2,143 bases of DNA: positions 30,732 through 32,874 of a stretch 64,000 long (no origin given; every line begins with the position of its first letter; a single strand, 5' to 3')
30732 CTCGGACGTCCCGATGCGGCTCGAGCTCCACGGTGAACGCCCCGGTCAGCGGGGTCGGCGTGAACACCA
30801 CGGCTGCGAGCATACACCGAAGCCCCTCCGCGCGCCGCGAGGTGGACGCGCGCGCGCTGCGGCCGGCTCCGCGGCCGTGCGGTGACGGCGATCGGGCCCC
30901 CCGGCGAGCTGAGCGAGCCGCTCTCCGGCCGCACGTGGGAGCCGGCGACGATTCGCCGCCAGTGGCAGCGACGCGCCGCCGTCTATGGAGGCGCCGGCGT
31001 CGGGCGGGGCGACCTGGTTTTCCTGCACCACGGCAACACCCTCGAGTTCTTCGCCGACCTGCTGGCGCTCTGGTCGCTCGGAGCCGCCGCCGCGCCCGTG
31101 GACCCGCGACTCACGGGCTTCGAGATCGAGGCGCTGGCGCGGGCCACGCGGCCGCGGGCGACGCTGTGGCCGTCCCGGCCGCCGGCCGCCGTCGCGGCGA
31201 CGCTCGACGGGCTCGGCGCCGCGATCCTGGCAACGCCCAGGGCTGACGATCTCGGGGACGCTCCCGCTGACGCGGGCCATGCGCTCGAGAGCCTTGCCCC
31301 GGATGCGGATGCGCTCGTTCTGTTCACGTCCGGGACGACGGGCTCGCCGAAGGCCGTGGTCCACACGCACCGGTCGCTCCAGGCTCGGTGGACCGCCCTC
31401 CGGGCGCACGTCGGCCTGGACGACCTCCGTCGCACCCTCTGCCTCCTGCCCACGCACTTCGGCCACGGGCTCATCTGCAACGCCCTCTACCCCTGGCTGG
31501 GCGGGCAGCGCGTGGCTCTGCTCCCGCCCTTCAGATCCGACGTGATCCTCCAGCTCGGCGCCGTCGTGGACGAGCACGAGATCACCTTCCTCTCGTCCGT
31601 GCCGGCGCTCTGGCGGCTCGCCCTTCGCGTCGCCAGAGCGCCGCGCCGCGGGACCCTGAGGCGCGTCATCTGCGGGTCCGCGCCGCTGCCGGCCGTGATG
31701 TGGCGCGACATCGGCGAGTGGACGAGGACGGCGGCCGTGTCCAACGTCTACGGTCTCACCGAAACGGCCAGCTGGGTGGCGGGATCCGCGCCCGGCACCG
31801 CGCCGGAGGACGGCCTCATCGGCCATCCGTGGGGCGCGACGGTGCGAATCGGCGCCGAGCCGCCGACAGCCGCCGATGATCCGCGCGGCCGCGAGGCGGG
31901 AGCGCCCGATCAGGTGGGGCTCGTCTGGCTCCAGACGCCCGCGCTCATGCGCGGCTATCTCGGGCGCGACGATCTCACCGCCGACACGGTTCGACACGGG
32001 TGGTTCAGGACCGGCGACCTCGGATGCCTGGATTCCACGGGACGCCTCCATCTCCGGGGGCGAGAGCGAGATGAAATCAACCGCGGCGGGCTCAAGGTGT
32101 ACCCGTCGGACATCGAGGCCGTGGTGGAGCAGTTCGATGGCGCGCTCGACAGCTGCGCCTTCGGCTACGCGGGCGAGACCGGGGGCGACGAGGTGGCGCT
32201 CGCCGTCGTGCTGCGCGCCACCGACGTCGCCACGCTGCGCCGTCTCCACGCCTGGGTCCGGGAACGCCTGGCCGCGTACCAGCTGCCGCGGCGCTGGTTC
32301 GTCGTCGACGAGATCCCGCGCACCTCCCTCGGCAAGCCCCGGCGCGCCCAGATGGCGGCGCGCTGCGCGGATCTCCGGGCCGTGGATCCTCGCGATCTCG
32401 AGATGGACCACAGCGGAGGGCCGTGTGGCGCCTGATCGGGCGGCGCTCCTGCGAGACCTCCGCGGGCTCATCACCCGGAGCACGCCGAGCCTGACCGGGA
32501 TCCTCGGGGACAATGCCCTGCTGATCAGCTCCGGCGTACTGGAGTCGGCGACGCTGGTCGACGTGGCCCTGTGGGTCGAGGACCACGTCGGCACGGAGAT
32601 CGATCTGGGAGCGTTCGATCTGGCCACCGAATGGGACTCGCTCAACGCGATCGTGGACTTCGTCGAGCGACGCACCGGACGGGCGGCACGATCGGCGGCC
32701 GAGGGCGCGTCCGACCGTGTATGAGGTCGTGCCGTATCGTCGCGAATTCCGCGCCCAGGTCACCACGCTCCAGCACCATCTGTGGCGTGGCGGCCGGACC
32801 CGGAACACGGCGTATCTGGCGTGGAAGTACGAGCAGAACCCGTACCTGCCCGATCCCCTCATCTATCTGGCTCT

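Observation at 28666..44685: Hybrid branched-sugar / acyl-carrier gene cluster: candidate undescribed glycan-acylation system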

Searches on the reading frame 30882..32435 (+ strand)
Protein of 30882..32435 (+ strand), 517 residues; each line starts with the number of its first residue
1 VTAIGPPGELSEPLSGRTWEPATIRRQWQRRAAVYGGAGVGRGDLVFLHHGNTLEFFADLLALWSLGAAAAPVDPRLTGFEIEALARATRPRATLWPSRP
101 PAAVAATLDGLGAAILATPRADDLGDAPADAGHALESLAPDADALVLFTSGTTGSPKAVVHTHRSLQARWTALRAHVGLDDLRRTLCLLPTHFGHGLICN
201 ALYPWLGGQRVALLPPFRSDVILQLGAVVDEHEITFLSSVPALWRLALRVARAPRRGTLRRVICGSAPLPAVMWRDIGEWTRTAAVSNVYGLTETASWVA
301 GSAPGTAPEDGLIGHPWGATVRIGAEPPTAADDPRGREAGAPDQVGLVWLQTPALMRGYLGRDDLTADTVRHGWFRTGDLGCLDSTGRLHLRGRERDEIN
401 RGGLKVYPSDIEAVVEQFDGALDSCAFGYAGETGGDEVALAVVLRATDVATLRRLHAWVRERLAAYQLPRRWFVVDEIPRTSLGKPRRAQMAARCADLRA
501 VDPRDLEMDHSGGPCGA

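Call 5: search_protein_families(library=pfam, proteins=[window:30882-32435:+], max_evalue=0.01)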
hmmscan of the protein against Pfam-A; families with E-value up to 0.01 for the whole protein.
window:30882-32435:+ (517 aa): 2 families
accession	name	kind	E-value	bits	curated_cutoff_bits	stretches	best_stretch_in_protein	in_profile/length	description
PF00501.34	AMP-binding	-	2.5e-53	181.7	29.9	1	32-360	35-384/384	AMP-binding enzyme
PF13193.12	AMP-binding_C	-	1.3e-08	36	24.5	1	411-485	2-76/76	AMP-binding enzyme C-terminal domain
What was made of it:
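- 30882..32435 (+): ANL-superfamily acyl-AMP ligase (517 aa), first gene of the triad. AMP-binding plus AMP-binding_C (call 5).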

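Call 7: search_protein_families(library=ncbifam, proteins=[window:30882-32435:+], max_evalue=0.001)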
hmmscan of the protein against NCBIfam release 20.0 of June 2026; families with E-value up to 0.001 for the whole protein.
window:30882-32435:+ (517 aa): 106 families (the best 25 are shown)
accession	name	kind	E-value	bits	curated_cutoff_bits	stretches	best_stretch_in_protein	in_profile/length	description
NF004511.1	PRK05852.1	equivalog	1.2e-70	238.6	650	1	30-494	38-503/505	FadD7 family fatty acid--CoA ligase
NF004837.0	PRK06187.1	subfamily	1.7e-64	218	476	1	18-496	33-523/531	long-chain-fatty-acid--CoA ligase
NF004114.0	PRK05605.1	equivalog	2.9e-60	204.2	766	1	136-494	216-568/575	long-chain-fatty-acid--CoA ligase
NF005714.0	PRK07529.1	subfamily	2.8e-53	181.3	632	1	127-494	204-575/640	acyl-CoA synthetase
NF005702.0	PRK07514.1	subfamily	3.2e-49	167.7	558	1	16-491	27-496/506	malonyl-CoA synthase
NF005801.1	PRK07656.1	equivalog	6e-49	167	657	1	22-486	30-494/500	FadD3 family acyl-CoA ligase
TIGR01923.1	menE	equivalog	5.2e-47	160.7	330.15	1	26-490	7-441/442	o-succinylbenzoate--CoA ligase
NF002966.0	PRK03640.1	equivalog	8.8e-46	156.5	556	1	27-493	36-478/483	o-succinylbenzoate--CoA ligase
TIGR01733.1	AA-adenyl-dom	subfamily_domain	1.9e-45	155.4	317.4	1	38-421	20-404/409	amino acid adenylation domain-containing protein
NF052580.1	Str24CoAsynCasG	equivalog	2.3e-45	155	750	1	38-491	86-546/548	steroid-24-oyl-CoA synthetase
NF005676.0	PRK07470.1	equivalog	5.2e-45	154.1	774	1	17-491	44-525/544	acyl-CoA synthetase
NF052269.1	Staph_lig_FadD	equivalog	7.9e-45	153.1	650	1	12-492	21-490/499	long-chain-fatty-acid--CoA ligase FadD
NF006181.0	PRK08314.1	subfamily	3.6e-43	147.7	705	1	140-485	203-544/563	long-chain-fatty-acid--CoA ligase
NF006572.0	PRK09088.1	equivalog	2.8e-42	145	696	1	14-496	24-488/491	acyl-CoA synthetase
NF005307.0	PRK06839.1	equivalog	3.1e-42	144.9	748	1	39-494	49-492/496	o-succinylbenzoate--CoA ligase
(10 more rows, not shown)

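Call 30: search_solved_structures(query=window:30882-32435:+, max_evalue=1e-20)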
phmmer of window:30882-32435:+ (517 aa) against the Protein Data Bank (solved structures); distinct sequences matched with E-value up to 1e-20: 51.
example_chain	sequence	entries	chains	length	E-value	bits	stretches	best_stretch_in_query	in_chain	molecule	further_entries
5ie0_A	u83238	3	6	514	5.9e-45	157.1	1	34-492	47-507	Oxalate--CoA ligase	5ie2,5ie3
3r44_A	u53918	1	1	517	1.8e-41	145.6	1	29-488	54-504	fatty acyl CoA synthetase FADD13 (FATTY-ACYL-CoA SYNTHETASE)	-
4gxq_A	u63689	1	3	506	3.7e-40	141.3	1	30-488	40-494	Malonyl CoA synthetase, Benzoate-CoA ligase Chimeric protein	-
4fuq_A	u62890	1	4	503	5.1e-38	134.2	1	30-490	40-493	Malonyl CoA synthetase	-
4gxr_A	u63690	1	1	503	1.4e-37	132.8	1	30-488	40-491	Malonyl CoA synthetase, Benzoate-CoA ligase Chimeric protein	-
6qjz_A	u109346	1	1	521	1.5e-37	132.6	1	37-492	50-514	oxalyl CoA-synthetase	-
4fut_A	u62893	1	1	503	4.2e-37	131.2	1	30-488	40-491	Malonyl CoA synthetase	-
8r2q_A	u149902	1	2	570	3.1e-36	128.3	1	16-496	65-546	Probable fatty-acid-CoA ligase FadD5 (Fatty-acid-CoA synthetase) (Fatty-acid-CoA synthase)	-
8weu_A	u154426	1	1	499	1.1e-34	123.2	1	22-493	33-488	Fatty-acyl-CoA synthase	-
8wev_A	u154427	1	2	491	1.2e-34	123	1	22-492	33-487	Feruloyl-CoA Synthetase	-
3cw8_X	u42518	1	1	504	1.1e-32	116.5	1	14-493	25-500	4-chlorobenzoyl CoA ligase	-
5buq_A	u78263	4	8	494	2.1e-32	115.7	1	136-492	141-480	2-succinylbenzoate--CoA ligase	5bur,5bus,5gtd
1t5d_X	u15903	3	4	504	2.9e-32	115.2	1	14-493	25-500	4-chlorobenzoyl CoA ligase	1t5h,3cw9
5x8f_A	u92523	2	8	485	3e-32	115.2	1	136-491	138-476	2-succinylbenzoate--CoA ligase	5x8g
3dlp_X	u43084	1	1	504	3.3e-32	115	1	14-493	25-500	4-Chlorobenzoate CoA Ligase/Synthetase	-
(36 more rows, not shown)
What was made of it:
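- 30882..32435 (+): Nearest solved relatives are oxalate-CoA ligase, FadD13 and malonyl-CoA synthetase (call 30).
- Closest known: DltABCD. Different: The ligase is nearest to oxalate, malonate and fatty-acid ligases rather than amino-acid-activating DltA (call 30).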

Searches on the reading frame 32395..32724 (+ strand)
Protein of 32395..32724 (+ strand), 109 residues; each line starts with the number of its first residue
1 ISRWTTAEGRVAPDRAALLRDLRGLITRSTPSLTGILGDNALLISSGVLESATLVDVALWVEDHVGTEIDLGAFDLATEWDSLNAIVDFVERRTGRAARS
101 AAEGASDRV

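Call 5: search_protein_families(library=pfam, proteins=[window:32395-32724:+], max_evalue=0.01)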
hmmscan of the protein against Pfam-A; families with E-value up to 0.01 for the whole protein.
window:32395-32724:+ (109 aa): 0 families

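Call 7: search_protein_families(library=ncbifam, proteins=[window:32395-32724:+], max_evalue=0.001)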
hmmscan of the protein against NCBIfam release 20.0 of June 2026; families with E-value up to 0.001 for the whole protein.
window:32395-32724:+ (109 aa): 0 families

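Call 27: search_solved_structures(query=A2, max_evalue=1, show_alignments=2)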
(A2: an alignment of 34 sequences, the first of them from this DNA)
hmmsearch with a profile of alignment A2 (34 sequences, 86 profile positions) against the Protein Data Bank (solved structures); distinct sequences matched with E-value up to 1: 65 (the best 60 are shown).
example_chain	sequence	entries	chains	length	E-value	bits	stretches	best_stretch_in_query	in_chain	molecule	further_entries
2my5_A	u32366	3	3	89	3.2e-06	30.2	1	22-78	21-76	Peptidyl carrier protein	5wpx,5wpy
6cxt_A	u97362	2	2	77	4.7e-06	29.7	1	8-63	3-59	Alpha/beta hydrolase fold protein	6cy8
1dv5_A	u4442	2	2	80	5.2e-06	29.5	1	7-81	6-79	APO-D-ALANYL CARRIER PROTEIN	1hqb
2n5h_A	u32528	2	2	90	1.1e-05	28.5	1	20-62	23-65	Peptidyl carrier protein PltL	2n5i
6bug_A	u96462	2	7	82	1.2e-05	28.4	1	3-82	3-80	D-alanyl carrier protein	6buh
6o6e_E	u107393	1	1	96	1.3e-05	28.2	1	20-62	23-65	Peptidyl carrier protein PltL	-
6lvt_A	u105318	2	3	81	2.8e-05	27.2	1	12-81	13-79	Acyl carrier protein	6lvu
7yn3_C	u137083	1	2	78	2.8e-05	27.2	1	5-80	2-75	CcbZ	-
7r49_H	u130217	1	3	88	2.9e-05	27.1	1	8-80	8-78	D-alanyl carrier protein 1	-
8jf2_F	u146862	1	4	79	3e-05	27.1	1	5-82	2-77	D-alanyl carrier protein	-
2my6_A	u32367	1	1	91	4e-05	26.7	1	22-78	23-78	Peptidyl carrier protein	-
4bpg_A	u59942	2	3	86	6.4e-05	26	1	6-79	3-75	D-ALANINE--POLY(PHOSPHORIBITOL) LIGASE SUBUNIT 2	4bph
9dkr_C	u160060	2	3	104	8.7e-05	25.6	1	6-80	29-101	CcbZ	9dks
5jdx_A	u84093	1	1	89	8.8e-05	25.6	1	6-83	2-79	Putative peptidyl carrier protein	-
7thn_E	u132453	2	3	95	0.00011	25.3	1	6-83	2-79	Probable acyl carrier protein PigG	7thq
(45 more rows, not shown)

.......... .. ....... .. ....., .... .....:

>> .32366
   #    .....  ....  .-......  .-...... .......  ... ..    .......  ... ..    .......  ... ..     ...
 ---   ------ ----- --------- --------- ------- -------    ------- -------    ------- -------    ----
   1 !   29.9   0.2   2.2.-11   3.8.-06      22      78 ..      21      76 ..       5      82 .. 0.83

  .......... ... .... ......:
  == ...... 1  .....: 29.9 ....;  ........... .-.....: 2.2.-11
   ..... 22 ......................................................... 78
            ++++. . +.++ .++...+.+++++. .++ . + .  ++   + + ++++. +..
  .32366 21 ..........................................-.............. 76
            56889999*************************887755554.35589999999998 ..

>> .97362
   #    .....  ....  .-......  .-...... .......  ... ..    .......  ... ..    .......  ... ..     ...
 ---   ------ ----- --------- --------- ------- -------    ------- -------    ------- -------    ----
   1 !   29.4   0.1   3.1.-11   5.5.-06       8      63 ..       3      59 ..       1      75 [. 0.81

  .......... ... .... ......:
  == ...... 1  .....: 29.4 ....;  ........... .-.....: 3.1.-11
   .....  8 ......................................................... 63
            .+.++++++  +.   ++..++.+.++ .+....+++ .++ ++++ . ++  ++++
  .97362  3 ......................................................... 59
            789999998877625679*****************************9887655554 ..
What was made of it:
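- Closest known: DltABCD. Same: The carrier profile here hits DltC and type-II PCPs best (call 27).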

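Call 66: search_protein_families(library=pfam, proteins=[window:32425-32724:+], max_evalue=10)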
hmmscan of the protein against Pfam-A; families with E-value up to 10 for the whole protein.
window:32425-32724:+ (99 aa): 0 families
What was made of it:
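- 32425..32724 (+): Stand-alone carrier protein (99 aa), type-II PCP/DltC-like; predicted phosphopantetheine site Ser41 (32545-32547) in the motif GVLES. No Pfam hit for the protein itself (calls 5, 66).
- On GT-C glycosyltransferase (ArnT/PMT_2-like), for the neighbouring gene 46116-48818: The window protein gives no hit (call 66).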
